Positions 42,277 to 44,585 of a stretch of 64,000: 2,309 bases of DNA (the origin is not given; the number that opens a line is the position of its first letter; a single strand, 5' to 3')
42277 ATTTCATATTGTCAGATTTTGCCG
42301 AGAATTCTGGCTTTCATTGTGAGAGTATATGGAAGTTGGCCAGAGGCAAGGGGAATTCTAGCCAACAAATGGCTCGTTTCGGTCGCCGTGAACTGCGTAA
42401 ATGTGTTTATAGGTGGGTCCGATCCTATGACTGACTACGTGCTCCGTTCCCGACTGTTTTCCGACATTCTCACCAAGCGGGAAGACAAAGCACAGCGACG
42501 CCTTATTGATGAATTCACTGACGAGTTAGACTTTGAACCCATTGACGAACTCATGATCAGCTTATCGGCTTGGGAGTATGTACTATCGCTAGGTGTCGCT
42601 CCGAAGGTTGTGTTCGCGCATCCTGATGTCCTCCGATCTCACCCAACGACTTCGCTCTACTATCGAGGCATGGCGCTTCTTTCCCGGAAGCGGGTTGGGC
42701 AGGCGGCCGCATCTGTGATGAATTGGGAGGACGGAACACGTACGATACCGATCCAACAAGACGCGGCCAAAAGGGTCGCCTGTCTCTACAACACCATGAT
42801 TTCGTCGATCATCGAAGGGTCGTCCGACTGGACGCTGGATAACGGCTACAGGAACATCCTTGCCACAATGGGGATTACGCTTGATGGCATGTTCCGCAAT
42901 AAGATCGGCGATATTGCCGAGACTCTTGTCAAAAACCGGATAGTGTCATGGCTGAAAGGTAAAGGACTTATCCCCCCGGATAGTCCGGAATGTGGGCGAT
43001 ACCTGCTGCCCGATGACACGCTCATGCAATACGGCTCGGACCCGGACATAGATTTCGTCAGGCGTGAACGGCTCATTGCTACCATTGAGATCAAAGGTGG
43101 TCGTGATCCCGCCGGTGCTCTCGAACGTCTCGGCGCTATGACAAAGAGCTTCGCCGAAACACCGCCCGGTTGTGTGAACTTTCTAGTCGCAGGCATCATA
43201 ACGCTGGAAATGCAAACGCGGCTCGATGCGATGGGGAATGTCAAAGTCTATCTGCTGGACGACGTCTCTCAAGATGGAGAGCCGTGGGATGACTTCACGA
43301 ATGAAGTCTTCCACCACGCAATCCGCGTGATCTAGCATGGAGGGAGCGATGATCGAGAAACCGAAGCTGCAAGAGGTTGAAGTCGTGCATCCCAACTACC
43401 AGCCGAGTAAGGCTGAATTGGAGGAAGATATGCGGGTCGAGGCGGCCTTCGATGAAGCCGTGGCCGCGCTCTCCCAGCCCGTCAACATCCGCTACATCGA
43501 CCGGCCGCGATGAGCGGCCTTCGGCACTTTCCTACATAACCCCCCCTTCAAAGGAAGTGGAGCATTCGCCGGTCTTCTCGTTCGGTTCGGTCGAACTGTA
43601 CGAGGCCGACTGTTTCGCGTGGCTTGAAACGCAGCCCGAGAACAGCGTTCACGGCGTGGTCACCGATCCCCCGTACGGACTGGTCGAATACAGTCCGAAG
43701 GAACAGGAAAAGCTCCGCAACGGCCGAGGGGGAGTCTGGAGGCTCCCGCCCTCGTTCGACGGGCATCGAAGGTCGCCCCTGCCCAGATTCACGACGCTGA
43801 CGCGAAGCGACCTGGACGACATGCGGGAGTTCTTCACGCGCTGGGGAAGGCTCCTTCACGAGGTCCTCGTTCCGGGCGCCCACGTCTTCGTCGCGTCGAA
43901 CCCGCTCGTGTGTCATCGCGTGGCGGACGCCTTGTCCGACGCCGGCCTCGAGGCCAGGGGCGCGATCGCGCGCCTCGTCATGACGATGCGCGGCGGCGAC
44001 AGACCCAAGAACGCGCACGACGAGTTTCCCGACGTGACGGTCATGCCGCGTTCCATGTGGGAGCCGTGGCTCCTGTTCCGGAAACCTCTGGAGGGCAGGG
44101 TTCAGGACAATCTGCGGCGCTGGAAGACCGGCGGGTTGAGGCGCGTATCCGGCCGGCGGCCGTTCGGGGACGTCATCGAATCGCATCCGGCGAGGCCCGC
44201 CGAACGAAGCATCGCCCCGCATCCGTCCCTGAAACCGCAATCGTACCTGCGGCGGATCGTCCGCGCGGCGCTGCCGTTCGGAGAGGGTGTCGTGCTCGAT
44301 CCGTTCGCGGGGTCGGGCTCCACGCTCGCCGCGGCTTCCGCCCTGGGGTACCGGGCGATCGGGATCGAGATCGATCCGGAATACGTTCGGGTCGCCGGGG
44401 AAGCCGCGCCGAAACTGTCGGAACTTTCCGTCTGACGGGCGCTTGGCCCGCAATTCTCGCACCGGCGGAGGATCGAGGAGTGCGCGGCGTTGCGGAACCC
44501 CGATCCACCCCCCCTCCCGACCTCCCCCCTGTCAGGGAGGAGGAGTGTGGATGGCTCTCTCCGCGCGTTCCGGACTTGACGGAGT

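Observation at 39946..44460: IS1595-family transposase translationally coupled to an M-R-(small ORF)-M restriction-modification module in a lower-GC island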

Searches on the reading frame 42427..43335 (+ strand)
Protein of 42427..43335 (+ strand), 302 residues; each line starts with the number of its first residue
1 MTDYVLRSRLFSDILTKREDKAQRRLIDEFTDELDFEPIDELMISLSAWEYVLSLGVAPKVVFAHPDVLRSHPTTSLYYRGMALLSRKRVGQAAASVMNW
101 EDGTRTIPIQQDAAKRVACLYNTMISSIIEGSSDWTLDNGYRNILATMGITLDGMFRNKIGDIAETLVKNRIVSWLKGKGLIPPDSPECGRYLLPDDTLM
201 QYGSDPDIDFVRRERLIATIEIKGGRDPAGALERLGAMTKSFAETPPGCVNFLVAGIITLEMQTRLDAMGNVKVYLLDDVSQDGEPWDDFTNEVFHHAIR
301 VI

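Call 5: search_protein_families(library=pfam, proteins=[window:42427-43335:+], max_evalue=0.01)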
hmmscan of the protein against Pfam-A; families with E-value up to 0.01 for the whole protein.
window:42427-43335:+ (302 aa): 2 families
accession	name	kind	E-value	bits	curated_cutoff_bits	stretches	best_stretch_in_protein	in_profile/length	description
PF09571.16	RE_XcyI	-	1.4e-11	44.6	25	1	44-244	36-245/305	XcyI restriction endonuclease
PF09194.16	Endonuc-BsobI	-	0.00073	19.4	25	0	122-177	90-145/313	Restriction endonuclease BsobI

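Call 6: search_protein_families(library=ncbifam, proteins=[window:42427-43335:+], max_evalue=0.01)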
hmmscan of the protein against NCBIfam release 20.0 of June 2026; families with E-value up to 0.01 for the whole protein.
window:42427-43335:+ (302 aa): 0 families

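Call 13: find_encoding_contigs(protein=window:42427-43335:+, flank=10000, max_places=10)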
Protein window:42427-43335:+ (302 aa): no gene with exactly this product is on record in the collection.

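Call 37: search_solved_structures(query=window:42427-43335:+, max_evalue=1)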
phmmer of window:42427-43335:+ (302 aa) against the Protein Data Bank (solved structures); distinct sequences matched with E-value up to 1: 1.
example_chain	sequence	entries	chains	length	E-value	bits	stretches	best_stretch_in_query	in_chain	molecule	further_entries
9uan_B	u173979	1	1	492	0.043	16.3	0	175-209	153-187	miniGq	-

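Call 47: search_dna_similar(query=window:42427-43335:+, collection=plasmids, mode=protein, max_rows=15, max_evalue=0.001)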
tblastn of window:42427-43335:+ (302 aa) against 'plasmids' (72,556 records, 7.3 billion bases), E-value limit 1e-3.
Records with a match: 1; places in all: 1; records where one place covers at least 80% of the query: 1.
Best place of each record, by identity: <60% 1.
By first word of the organism name: Nostoc 1.
By predicted mobility (MOB-suite, as given by PLSDB): non-mobilizable 1.
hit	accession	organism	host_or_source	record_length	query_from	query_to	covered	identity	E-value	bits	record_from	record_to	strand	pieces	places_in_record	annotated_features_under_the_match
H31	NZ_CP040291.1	Nostoc sp. C057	Phaeoceros,pure culture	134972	47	295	82%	32.1%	4e-24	109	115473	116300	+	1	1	XcyI family restriction endonuclease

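Call 49: get_annotated_region(hit=H31, flank=4000)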
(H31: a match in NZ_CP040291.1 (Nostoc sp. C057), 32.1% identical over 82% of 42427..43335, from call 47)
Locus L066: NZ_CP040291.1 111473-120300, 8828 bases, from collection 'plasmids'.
description: Nostoc sp. C057 plasmid p057_J
organism: Nostoc sp. C057 (NCBI taxid 2576903)
taxonomy: Bacteria; Cyanobacteriota; Cyanophyceae; Nostocales; Nostocaceae; Nostoc; Nostoc sp. C057
host: -; source: Phaeoceros,pure culture; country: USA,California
typing (MOB-suite, as given by PLSDB): non-mobilizable
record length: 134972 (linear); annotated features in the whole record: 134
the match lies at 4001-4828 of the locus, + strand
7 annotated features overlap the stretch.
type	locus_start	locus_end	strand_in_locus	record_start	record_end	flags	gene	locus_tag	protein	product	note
CDS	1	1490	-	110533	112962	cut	-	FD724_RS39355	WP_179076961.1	response regulator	GO:0000160 - phosphorelay signal transduction system [Evidence IEA]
CDS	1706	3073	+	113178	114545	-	-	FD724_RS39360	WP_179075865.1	IS4 family transposase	-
CDS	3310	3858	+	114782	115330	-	-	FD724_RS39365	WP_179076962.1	hypothetical protein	-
CDS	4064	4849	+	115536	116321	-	-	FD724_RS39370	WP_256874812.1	XcyI family restriction endonuclease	GO:0009307 - DNA restriction-modification system [Evidence IEA]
CDS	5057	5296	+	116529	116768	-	-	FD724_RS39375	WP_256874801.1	hypothetical protein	-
CDS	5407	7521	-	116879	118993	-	-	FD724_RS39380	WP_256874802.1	formylglycine-generating enzyme family protein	-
CDS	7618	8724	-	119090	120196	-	-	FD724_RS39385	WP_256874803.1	HEAT repeat domain-containing protein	-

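Call 56: search_protein_families(library=padloc, proteins=[window:42427-43335:+], max_evalue=0.001)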
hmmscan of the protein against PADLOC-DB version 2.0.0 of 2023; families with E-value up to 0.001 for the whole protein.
window:42427-43335:+ (302 aa): 0 families

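Call 62: search_protein_families(library=phrogs, proteins=[window:42427-43335:+], max_evalue=0.01)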
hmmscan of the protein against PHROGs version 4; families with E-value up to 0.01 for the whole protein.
window:42427-43335:+ (302 aa): 0 families

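Call 78: find_related_loci(query=window:42427-43335:+, collection=metagenome_contigs, flank=6000)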
Query window:42427-43335:+ (302 aa) in metagenome_contigs; peptide patterns used: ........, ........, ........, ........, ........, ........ (x = any residue, [..] = any of these).
157 stretches matched a pattern; 8 encode a relative of the query (tblastn E <= 1e-3); 8 distinct loci.
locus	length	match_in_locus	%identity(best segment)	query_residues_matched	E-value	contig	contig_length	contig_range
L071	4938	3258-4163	72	1-302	4e-145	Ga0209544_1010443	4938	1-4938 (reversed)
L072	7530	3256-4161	72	1-302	2e-143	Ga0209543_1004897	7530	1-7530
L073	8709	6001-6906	71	1-302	3e-142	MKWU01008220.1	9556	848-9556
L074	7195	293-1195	54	1-301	3e-107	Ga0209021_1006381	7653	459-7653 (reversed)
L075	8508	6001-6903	54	1-301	3e-107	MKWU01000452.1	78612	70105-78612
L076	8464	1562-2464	54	1-301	4e-105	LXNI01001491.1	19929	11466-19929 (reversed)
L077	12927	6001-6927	42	6-301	4e-74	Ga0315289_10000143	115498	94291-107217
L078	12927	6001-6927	42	6-301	6e-72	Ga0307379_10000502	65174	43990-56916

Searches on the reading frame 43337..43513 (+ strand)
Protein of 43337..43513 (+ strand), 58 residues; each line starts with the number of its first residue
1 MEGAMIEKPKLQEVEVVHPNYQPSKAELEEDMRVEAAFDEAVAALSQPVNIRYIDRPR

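Call 5: search_protein_families(library=pfam, proteins=[window:43337-43513:+], max_evalue=0.01)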
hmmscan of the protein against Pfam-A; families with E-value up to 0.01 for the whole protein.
window:43337-43513:+ (58 aa): 0 families

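Call 6: search_protein_families(library=ncbifam, proteins=[window:43337-43513:+], max_evalue=0.01)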
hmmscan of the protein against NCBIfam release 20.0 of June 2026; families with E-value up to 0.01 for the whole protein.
window:43337-43513:+ (58 aa): 0 families

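Call 38: find_homologous_proteins(query=window:43337-43513:+, max_evalue=0.001)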
Query window:43337-43513:+ (58 aa): 26 proteins with E <= 0.001 among 27 candidates.
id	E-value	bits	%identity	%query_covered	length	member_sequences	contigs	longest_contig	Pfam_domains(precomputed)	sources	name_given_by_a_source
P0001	1.8e-26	108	100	93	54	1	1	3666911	-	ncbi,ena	-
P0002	8.6e-20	87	83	93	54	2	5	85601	-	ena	-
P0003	5.2e-18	82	71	97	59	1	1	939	-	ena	-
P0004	6.6e-18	81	78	93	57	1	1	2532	-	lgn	-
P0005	7.4e-18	81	74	93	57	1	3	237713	-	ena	-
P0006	4.4e-17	79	78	86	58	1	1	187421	-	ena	-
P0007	3.6e-16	76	72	93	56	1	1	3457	-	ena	-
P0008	1.1e-15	74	70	93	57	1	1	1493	-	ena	-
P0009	1.1e-15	74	72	93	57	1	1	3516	-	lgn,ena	-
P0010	1.5e-15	74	72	86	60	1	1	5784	-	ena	-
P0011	3.6e-14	70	70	81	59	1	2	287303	-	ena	-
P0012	8.6e-14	68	69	88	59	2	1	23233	-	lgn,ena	-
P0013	1.2e-13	68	66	91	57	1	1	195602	-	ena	-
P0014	3.2e-13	67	65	88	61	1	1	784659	-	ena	-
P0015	3.3e-13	67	69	88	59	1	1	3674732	-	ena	-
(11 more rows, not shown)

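Call 39: find_encoding_contigs(protein=P0001, flank=10000, max_places=5)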
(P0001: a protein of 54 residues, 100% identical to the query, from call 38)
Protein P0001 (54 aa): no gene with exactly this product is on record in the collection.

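Call 40: find_encoding_contigs(protein=P0002, flank=10000, max_places=8)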
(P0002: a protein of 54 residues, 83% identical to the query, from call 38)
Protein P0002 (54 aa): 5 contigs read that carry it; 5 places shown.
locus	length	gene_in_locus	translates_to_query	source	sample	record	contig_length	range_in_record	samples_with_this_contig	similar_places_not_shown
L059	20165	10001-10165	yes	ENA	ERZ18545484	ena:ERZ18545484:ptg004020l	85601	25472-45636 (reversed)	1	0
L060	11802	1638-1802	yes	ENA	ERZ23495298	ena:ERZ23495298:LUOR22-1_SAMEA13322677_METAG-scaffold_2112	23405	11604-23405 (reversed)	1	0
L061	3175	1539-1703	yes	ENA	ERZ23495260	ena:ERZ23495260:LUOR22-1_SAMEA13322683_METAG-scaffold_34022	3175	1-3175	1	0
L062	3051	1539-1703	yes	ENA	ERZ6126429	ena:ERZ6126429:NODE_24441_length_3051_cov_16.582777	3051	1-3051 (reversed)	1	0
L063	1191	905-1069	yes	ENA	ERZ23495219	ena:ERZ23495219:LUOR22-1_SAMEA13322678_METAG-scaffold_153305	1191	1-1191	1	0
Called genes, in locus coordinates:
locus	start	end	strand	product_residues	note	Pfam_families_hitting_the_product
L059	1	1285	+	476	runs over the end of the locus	PF01609:DDE_Tnp_1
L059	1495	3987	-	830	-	-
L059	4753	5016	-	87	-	-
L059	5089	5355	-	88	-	-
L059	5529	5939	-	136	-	-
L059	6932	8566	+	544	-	PF02028:BCCT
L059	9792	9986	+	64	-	-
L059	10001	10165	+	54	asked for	-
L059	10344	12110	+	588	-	-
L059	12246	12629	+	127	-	PF08238:Sel1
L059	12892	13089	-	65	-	-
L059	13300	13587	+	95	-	-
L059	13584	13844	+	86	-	-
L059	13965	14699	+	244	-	PF02348:CTP_transf_3, PF12804:NTP_transf_3 (weak)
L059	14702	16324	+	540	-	PF06418:CTP_synth_N, PF00117:GATase, PF07722:Peptidase_C26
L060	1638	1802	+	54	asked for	-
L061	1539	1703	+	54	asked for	-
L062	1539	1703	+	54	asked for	-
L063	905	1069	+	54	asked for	-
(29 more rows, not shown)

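Call 41: list_cluster_members(proteins=[P0001])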
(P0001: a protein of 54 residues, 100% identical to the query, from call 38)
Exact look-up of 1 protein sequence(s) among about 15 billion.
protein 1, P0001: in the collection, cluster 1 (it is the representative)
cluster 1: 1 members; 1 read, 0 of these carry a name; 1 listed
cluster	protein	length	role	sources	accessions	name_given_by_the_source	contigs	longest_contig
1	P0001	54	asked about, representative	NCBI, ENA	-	-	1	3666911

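Call 56: search_protein_families(library=padloc, proteins=[window:43337-43513:+], max_evalue=0.001)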
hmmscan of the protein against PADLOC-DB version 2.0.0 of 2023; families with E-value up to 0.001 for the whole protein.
window:43337-43513:+ (58 aa): 0 families

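Call 62: search_protein_families(library=phrogs, proteins=[window:43337-43513:+], max_evalue=0.01)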
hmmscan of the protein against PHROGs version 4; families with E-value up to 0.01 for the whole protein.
window:43337-43513:+ (58 aa): 0 families

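Call 67: predict_structure(alignment_id=A1)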
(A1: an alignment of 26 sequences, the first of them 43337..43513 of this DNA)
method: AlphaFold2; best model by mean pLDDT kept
length: 58 residues; sequences in the alignment: 26
mean_pLDDT: 74.9   pTM: 0.29
mean pLDDT of the five models: 74.9, 73.0, 73.0, 71.7, 70.9
residues with pLDDT >= 90: 0; 70-90: 45; 50-70: 10; < 50: 3
segments of 3 or more residues with pLDDT < 50: 1-3
pLDDT, mean of each block of 10 residues (from residue 1): 61 75 81 75 84 72
secondary structure, 60 per line:
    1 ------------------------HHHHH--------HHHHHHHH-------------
elements in order: H25-29 H38-45

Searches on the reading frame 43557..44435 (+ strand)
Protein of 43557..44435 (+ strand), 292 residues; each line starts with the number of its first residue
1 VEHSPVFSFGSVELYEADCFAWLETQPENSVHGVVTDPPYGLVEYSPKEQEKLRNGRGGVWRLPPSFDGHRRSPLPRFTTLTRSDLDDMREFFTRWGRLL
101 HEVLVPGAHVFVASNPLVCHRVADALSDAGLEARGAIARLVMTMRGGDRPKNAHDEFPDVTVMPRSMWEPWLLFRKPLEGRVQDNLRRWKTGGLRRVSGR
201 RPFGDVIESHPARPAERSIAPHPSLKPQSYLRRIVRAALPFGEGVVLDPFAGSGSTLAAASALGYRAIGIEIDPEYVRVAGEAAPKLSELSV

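Call 5: search_protein_families(library=pfam, proteins=[window:43557-44435:+], max_evalue=0.01)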
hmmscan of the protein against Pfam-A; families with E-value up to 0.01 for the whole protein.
window:43557-44435:+ (292 aa): 2 families
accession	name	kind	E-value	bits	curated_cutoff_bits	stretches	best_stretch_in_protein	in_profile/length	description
PF01555.25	N6_N4_Mtase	-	5.2e-22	79.3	26.7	1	31-280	1-219/221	DNA methylase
PF01170.24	UPF0020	-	0.00026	21.2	22.3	0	21-53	113-144/197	RMKL-like, methyltransferase domain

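Call 6: search_protein_families(library=ncbifam, proteins=[window:43557-44435:+], max_evalue=0.01)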
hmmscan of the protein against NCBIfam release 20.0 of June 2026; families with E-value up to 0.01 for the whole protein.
window:43557-44435:+ (292 aa): 5 families
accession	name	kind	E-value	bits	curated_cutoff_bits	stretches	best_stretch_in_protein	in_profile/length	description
NF050803.1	DnaMtaseCcrMCaul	equivalog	3e-15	56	830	1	221-283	185-246/350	adenine-specific DNA-methyltransferase CcrM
NF008572.0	PRK11524.1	equivalog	1.7e-14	53.6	292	1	221-279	194-251/294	adenine-specific DNA-methyltransferase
NF010253.0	PRK13699.1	subfamily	5.5e-12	45.8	244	1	221-279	143-200/226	DNA methyltransferase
TIGR01177.1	TIGR01177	hypoth_equivalog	4.2e-08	32.9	316.55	1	224-278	165-218/330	TIGR01177 family methyltransferase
NF001790.0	PRK00517.3-3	equivalog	0.0098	15.3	269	0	246-284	126-165/262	50S ribosomal protein L11 methyltransferase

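Call 42: find_homologous_proteins(query=window:43557-44435:+, max_evalue=1e-10)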
Query window:43557-44435:+ (292 aa): 8000 proteins with E <= 1e-10 among 8000 candidates; the best 120 are listed.
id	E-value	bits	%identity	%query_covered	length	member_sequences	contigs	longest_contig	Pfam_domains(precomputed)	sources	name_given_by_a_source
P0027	5.1e-185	631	94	100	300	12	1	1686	PF01555.25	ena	-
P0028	5.5e-150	516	77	98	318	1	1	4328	PF01555.25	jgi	-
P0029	2.8e-145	501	75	99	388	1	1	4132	PF01555.25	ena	-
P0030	4.5e-143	494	71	100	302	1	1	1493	PF01555.25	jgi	jgi:site-specific DNA-methyltransferase (adenine-specific)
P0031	1.4e-142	492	73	99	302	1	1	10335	PF01555.25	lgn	-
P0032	2.5e-142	491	73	100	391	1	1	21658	PF01555.25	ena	-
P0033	6.1e-142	490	74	98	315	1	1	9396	PF01555.25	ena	-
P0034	1.7e-141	488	71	100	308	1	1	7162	PF01555.25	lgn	-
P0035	2.9e-141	488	72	99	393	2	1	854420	PF01555.25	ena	-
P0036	4.0e-141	487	72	98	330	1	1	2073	PF01555.25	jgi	jgi:site-specific DNA-methyltransferase (adenine-specific)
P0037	6.6e-141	487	71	98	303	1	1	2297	PF01555.25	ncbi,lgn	-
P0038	8.3e-141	486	72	99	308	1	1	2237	PF01170.25,PF01555.25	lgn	-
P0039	8.4e-141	486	74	98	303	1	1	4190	PF01555.25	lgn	-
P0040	1.1e-140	486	71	99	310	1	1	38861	PF01555.25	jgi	jgi:site-specific DNA-methyltransferase (adenine-specific)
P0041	1.4e-140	485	70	100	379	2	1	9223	PF01555.25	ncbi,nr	ncbi:MAG TPA: site-specific DNA-methyltransferase [Rhodothermales bacterium]|nr:site-specific DNA-me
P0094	1.4e-138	479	71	98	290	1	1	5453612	PF01555.25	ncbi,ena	-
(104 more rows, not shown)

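Call 43: find_encoding_contigs(protein=P0094, flank=6000, max_places=3)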
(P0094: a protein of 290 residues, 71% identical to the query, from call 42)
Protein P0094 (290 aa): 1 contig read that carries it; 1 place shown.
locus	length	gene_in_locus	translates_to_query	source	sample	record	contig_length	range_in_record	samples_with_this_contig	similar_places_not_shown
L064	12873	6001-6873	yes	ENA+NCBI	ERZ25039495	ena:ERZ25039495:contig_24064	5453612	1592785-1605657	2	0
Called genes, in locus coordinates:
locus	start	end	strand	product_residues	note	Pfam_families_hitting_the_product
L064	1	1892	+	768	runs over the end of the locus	PF07715:Plug, PF00593:TonB_dep_Rec_b-barrel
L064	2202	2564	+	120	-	PF00072:Response_reg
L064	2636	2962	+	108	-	-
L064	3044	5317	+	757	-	PF00593:TonB_dep_Rec_b-barrel, PF25183:OMP_b-brl_4 (faint)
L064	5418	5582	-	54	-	-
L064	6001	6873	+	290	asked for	PF01555:N6_N4_Mtase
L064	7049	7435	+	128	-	-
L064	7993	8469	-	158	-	PF01668:SmpB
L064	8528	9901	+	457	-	PF00209:SNF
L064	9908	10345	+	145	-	PF10604:Polyketide_cyc2, PF03364:Polyketide_cyc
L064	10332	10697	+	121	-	PF03658:Ub-RnfH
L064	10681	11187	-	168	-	PF04355:BamE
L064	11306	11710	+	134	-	PF01475:FUR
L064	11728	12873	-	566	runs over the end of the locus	PF02463:SMC_N, PF13476:AAA_23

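Call 44: find_encoding_contigs(protein=P0027, flank=6000, max_places=6)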
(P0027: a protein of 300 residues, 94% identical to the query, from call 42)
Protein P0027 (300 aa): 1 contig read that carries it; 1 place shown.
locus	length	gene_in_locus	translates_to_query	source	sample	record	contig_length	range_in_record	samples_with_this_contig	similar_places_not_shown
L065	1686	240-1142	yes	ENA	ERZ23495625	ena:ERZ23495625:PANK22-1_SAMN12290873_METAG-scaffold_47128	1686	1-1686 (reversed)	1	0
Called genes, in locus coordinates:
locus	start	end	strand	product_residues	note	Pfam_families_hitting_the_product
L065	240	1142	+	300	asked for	PF01555:N6_N4_Mtase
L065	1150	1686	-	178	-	?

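Call 56: search_protein_families(library=padloc, proteins=[window:43557-44435:+], max_evalue=0.001)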
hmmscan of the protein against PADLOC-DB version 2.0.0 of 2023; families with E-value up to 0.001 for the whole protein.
window:43557-44435:+ (292 aa): 47 families (the best 25 are shown)
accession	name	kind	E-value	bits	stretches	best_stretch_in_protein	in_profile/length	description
PDLC03215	MTase_II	-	8.2e-108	358.3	1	18-291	55-328/331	Type II methyltransferase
PDLC03371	MTase_II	-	1.1e-26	91.9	1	11-282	10-250/260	Type II methyltransferase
PDLC03299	MTase_II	-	1.9e-18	65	1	212-281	186-254/296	Type II methyltransferase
PDLC03265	MTase_II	-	5e-18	63.6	2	196-278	244-322/333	Type II methyltransferase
PDLC03228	MTase_II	-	2.8e-17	61.3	1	221-280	143-201/227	Type II methyltransferase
PDLC03353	MTase_II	-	3.4e-16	57.5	1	217-281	184-247/260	Type II methyltransferase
PDLC03320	MTase_II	-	1.1e-15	55.6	1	220-288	211-278/289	Type II methyltransferase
PDLC03738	oMTase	-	1.3e-14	51.7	1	222-282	204-263/376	orphan methyltransferase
PDLC03350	MTase_II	-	2.4e-14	51.5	1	220-282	232-293/312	Type II methyltransferase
PDLC03216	MTase_II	-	3.4e-14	50.6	1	222-282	194-253/364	Type II methyltransferase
PDLC04134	mad2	-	4.9e-13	46.7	1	225-284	274-333/492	mads_2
PDLC03387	MTase_II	-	9.8e-13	45.9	1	222-282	214-273/289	Type II methyltransferase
PDLC03229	MTase_II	-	1.2e-11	42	1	185-279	306-395/436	Type II methyltransferase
PDLC03321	MTase_II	-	3.1e-10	37.7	1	222-282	182-240/245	Type II methyltransferase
PDLC03339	MTase_II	-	7.8e-10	36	1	202-280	190-267/399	Type II methyltransferase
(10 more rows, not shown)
